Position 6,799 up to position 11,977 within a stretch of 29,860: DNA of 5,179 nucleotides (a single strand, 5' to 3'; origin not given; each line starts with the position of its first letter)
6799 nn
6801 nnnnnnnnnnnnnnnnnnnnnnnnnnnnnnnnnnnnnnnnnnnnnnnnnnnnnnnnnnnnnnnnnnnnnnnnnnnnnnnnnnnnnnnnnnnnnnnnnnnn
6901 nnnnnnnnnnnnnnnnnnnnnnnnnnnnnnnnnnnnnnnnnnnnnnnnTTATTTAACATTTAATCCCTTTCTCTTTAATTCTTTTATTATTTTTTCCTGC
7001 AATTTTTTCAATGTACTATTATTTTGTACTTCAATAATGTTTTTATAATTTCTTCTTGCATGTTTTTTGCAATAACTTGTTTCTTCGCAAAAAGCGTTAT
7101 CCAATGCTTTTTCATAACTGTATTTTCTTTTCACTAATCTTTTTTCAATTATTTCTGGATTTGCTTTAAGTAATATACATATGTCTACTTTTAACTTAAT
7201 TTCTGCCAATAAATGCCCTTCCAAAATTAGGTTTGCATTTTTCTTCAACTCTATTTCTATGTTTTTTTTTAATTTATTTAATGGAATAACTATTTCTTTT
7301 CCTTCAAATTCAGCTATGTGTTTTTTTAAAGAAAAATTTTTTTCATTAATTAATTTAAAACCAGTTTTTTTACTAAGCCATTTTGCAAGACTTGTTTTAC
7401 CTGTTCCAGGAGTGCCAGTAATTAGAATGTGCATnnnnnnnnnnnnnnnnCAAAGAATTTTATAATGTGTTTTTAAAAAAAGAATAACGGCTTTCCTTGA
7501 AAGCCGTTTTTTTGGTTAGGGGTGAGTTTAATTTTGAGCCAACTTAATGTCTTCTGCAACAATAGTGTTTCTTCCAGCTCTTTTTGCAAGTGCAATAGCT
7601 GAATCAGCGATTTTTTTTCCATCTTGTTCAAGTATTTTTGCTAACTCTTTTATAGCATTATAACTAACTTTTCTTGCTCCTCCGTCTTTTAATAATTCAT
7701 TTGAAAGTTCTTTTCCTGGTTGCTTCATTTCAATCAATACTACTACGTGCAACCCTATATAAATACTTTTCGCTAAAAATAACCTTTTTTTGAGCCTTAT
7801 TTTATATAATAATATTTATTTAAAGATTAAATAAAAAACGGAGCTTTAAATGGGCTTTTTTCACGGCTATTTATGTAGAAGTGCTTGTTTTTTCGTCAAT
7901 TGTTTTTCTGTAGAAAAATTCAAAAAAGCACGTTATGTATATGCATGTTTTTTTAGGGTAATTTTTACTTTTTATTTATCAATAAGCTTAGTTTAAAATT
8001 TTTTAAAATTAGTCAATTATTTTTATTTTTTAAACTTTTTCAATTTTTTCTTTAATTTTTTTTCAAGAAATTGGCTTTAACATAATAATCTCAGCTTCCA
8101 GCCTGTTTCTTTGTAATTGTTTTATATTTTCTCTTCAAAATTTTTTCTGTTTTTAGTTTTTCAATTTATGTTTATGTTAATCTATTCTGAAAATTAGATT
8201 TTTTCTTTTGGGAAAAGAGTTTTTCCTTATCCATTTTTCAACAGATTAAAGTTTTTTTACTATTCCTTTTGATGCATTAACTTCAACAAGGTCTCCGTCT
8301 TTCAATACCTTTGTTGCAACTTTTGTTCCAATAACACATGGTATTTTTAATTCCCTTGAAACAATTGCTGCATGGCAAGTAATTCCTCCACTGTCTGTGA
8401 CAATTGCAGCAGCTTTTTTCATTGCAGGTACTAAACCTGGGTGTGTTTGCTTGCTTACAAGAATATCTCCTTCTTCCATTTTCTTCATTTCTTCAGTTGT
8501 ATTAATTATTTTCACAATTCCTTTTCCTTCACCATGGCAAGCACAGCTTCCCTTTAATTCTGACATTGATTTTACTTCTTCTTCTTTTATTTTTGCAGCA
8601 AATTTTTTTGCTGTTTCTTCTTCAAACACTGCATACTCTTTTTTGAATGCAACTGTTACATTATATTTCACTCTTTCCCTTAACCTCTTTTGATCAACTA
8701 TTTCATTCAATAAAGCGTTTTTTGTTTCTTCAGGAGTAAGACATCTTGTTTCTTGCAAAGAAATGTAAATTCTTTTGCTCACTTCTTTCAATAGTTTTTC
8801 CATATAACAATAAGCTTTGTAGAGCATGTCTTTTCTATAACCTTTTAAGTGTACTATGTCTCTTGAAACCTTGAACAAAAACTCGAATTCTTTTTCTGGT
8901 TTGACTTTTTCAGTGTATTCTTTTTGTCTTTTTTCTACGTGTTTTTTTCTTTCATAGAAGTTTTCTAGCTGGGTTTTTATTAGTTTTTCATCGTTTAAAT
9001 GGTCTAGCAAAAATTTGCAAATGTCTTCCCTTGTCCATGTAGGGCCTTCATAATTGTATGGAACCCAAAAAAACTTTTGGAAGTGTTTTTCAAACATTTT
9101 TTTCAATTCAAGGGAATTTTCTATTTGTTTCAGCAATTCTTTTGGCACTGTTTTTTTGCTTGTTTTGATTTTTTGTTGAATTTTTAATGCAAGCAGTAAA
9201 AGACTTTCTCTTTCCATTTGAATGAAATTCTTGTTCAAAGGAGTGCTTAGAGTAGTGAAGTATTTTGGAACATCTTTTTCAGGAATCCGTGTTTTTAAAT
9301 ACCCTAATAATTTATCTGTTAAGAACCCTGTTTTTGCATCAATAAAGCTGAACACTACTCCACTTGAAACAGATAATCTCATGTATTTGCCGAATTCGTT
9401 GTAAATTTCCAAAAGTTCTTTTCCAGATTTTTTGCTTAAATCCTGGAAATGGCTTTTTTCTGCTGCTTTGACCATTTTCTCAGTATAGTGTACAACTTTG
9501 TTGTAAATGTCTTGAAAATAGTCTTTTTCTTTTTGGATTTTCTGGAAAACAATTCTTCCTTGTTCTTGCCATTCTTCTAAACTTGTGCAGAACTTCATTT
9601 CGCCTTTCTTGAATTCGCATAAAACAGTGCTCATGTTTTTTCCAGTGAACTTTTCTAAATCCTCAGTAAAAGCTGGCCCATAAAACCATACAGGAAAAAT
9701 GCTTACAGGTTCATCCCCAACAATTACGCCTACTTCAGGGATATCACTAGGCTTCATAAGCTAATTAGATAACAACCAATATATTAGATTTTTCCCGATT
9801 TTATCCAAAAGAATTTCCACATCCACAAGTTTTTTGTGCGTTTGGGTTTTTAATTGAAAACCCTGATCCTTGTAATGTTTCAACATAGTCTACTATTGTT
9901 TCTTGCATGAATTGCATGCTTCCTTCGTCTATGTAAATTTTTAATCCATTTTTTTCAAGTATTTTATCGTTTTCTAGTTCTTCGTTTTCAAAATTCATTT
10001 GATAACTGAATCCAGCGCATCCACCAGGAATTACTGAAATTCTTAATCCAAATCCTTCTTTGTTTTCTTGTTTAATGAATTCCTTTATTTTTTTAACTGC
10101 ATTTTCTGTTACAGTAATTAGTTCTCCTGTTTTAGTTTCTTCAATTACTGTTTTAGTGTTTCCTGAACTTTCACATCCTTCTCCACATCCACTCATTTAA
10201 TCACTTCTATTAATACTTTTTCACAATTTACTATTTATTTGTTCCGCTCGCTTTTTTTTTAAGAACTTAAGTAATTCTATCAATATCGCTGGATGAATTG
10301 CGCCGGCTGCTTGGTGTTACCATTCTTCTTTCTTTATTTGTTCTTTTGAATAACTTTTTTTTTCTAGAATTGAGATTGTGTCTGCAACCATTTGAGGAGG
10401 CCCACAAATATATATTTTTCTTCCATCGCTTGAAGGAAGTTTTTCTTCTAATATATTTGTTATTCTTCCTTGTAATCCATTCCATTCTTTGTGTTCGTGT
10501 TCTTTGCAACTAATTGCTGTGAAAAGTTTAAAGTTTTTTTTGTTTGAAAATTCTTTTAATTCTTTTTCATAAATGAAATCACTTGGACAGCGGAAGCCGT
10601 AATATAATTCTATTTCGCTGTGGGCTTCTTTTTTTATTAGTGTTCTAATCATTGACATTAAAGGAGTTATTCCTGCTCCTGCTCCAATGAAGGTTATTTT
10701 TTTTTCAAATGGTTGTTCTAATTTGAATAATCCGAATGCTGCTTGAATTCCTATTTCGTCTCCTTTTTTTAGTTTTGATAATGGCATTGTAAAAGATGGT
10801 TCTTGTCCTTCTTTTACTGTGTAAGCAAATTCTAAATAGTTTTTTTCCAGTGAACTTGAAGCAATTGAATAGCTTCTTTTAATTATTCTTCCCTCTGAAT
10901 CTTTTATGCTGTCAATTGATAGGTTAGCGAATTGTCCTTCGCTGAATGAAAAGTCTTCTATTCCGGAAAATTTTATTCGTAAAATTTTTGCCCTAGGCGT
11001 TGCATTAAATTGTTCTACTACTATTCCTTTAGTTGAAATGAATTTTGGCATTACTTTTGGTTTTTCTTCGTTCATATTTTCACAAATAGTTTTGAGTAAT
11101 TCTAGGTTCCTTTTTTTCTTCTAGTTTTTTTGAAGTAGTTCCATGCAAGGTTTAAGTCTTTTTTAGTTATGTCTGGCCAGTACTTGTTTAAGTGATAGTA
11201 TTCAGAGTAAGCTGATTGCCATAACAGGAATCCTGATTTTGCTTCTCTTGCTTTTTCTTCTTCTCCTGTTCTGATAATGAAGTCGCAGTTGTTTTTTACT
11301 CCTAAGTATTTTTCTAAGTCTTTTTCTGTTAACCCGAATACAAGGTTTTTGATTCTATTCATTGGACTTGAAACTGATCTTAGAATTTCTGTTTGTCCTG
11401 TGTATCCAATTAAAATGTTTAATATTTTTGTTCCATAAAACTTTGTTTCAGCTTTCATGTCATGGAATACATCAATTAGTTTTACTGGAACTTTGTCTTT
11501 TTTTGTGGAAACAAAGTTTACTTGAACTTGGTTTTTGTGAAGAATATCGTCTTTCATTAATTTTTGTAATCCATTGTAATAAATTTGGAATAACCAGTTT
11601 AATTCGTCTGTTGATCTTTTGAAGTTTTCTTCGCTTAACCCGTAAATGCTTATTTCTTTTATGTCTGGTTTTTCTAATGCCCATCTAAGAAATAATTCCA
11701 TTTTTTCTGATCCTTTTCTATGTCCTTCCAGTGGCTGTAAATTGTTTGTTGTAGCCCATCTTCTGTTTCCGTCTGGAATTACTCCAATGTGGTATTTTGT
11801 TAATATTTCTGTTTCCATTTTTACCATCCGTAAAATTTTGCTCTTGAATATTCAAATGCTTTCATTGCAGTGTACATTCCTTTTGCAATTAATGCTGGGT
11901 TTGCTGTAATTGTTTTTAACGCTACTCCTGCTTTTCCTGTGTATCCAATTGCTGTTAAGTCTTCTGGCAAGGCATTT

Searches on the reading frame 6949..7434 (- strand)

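Call 20: search_protein_families(library=pfam, proteins=[window:6949-7434:-])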
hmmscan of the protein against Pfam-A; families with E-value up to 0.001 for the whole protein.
window:6949-7434:- (161 aa): 7 families
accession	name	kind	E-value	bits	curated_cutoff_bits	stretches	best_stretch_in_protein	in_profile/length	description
PF13238.12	AAA_18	-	1.5e-13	51.7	29.4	1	3-117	1-125/128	AAA domain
PF01712.25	dNK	-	1.8e-06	28.3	27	0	3-33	1-31/203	Deoxynucleoside kinase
PF00004.35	AAA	-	2.3e-06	28.5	21.2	1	3-44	1-43/131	ATPase family associated with various cellular activities (AAA)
PF13207.12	AAA_17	-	5.2e-06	27.2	27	1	6-106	1-125/136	AAA domain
PF13521.12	AAA_28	-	3.7e-05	24.4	27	1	3-31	2-30/164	AAA domain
PF13401.12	AAA_22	-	0.00032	21.5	27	0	2-24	7-29/130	AAA domain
PF13671.12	AAA_33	-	0.0006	20.6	27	0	3-39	2-38/143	AAA domain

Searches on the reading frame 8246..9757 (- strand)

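Call 20: search_protein_families(library=pfam, proteins=[window:8246-9757:-])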
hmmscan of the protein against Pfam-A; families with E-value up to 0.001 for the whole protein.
window:8246-9757:- (503 aa): 1 family
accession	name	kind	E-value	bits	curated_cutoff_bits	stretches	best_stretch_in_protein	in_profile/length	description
PF00391.29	PEP-utilizers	-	1.4e-25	89.1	23.1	1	428-498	2-72/72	PEP-utilising enzyme, mobile domain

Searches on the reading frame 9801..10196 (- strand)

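Call 20: search_protein_families(library=pfam, proteins=[window:9801-10196:-])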
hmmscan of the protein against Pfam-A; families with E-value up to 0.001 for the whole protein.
window:9801-10196:- (131 aa): 1 family
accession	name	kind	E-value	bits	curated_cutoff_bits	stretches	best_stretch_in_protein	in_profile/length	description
PF01521.26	Fe-S_biosyn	-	1.3e-23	83.7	26.3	1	27-128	3-110/110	Iron-sulphur cluster biosynthesis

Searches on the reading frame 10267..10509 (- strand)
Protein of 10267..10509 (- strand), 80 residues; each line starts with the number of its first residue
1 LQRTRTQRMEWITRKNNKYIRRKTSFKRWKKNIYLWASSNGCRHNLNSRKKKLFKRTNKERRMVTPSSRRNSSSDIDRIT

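Call 60: search_protein_families(library=pfam, proteins=[window:10267-10509:-], max_evalue=0.01)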
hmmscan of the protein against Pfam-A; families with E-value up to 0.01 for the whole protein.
window:10267-10509:- (80 aa): 1 family
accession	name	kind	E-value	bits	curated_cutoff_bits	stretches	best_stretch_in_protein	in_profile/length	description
PF19246.4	DUF5894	-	0.0086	16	25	1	30-60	26-54/57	Family of unknown function (DUF5894)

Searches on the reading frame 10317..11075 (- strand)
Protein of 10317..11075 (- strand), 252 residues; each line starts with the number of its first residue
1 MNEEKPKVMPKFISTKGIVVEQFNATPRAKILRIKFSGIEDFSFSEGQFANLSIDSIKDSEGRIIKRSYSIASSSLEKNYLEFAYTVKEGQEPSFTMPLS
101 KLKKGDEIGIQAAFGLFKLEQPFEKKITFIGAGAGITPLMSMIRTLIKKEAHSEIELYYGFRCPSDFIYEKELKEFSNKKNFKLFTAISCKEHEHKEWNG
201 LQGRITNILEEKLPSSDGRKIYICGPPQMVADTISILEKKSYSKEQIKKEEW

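Call 20: search_protein_families(library=pfam, proteins=[window:10317-11075:-])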
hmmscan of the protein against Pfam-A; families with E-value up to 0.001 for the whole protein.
window:10317-11075:- (252 aa): 3 families
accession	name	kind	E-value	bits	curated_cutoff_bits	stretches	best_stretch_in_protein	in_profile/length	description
PF00175.26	NAD_binding_1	-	1.3e-23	84.2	22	1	129-233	1-107/109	Oxidoreductase NAD-binding domain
PF08030.17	NAD_binding_6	-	2.1e-06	28.3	22.2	1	126-184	3-70/156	Ferric reductase NAD binding domain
PF00970.30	FAD_binding_6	-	3.3e-05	24.6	21.1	1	20-118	5-98/99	Oxidoreductase FAD-binding domain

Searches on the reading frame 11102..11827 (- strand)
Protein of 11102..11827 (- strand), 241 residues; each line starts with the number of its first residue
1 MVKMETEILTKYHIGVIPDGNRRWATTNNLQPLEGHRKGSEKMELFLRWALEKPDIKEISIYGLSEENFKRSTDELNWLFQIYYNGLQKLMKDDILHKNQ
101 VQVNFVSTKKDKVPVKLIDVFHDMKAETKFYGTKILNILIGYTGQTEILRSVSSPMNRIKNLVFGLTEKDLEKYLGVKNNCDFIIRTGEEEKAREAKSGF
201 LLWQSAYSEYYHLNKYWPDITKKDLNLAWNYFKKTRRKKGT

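Call 20: search_protein_families(library=pfam, proteins=[window:11102-11827:-])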
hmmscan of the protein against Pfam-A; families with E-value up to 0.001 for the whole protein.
window:11102-11827:- (241 aa): 1 family
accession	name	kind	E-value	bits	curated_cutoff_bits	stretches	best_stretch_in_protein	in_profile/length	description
PF01255.24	Prenyltransf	-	1.9e-47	162.1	27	1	17-240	1-219/219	Putative undecaprenyl diphosphate synthase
